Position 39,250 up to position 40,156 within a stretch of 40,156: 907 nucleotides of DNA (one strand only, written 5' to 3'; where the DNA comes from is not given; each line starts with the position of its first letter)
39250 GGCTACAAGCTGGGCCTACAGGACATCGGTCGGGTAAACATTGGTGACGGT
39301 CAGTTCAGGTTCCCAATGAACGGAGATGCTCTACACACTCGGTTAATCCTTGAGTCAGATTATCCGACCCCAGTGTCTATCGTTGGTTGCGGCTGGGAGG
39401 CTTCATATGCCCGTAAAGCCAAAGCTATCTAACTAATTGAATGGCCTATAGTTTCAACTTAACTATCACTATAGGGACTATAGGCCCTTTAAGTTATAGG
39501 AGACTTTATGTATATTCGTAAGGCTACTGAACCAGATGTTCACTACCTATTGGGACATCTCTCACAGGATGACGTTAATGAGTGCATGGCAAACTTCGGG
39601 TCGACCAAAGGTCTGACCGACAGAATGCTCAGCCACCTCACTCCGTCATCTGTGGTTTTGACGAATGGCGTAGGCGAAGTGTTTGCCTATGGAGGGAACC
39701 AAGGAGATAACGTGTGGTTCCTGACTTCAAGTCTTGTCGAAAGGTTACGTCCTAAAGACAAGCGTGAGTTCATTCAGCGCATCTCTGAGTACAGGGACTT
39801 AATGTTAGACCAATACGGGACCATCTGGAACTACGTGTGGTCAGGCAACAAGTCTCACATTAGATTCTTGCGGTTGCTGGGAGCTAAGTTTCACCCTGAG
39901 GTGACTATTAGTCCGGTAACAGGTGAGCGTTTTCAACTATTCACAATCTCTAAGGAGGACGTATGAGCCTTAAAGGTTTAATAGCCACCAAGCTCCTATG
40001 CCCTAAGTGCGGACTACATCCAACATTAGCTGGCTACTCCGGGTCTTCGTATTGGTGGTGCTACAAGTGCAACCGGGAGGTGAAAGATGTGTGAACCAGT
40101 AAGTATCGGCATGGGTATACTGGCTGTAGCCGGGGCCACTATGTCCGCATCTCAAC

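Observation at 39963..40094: Zinc-ribbon mini-protein between gp13 and gp14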

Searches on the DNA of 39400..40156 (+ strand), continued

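Call 83: get_annotated_region(hit=H149, flank=100)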
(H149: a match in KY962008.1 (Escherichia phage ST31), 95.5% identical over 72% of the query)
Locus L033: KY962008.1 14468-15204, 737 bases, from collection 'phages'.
description: Escherichia phage ST31, complete genome.
organism: Escherichia phage ST31 (NCBI taxid 1983789)
taxonomy: Viruses; Duplodnaviria; Heunggongvirae; Uroviricota; Caudoviricetes; Autographiviridae; Studiervirinae; Kayfunavirus; Kayfunavirus ST31
host: Escherichia coli ST130; source: -; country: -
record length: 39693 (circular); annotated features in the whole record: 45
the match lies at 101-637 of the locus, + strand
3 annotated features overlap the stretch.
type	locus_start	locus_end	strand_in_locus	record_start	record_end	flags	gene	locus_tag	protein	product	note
CDS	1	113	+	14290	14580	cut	-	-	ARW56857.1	hypothetical protein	-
CDS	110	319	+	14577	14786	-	-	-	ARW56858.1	hypothetical protein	-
CDS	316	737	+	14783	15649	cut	-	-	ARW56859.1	exonuclease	-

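Call 85: search_rna_families(source=window, start=39400, end=40156, threshold=evalue, max_evalue=1)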
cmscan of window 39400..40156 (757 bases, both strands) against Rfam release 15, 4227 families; matches with E-value up to 1: 0.
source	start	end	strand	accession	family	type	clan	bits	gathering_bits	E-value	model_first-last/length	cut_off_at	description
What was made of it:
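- No Rfam match (call 85).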

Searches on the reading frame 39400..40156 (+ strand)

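Call 41: search_protein_families(library=pfam, proteins=[L007:2037-2438:+], max_evalue=0.01)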
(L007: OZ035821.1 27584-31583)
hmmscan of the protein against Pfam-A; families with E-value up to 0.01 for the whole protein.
L007:2037-2438:+ (133 aa): 1 family
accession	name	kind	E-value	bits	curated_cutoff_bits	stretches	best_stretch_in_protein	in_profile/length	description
PF02945.21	Endonuclease_7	-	5e-28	97.3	23.6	1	54-129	4-81/82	Recombination endonuclease VII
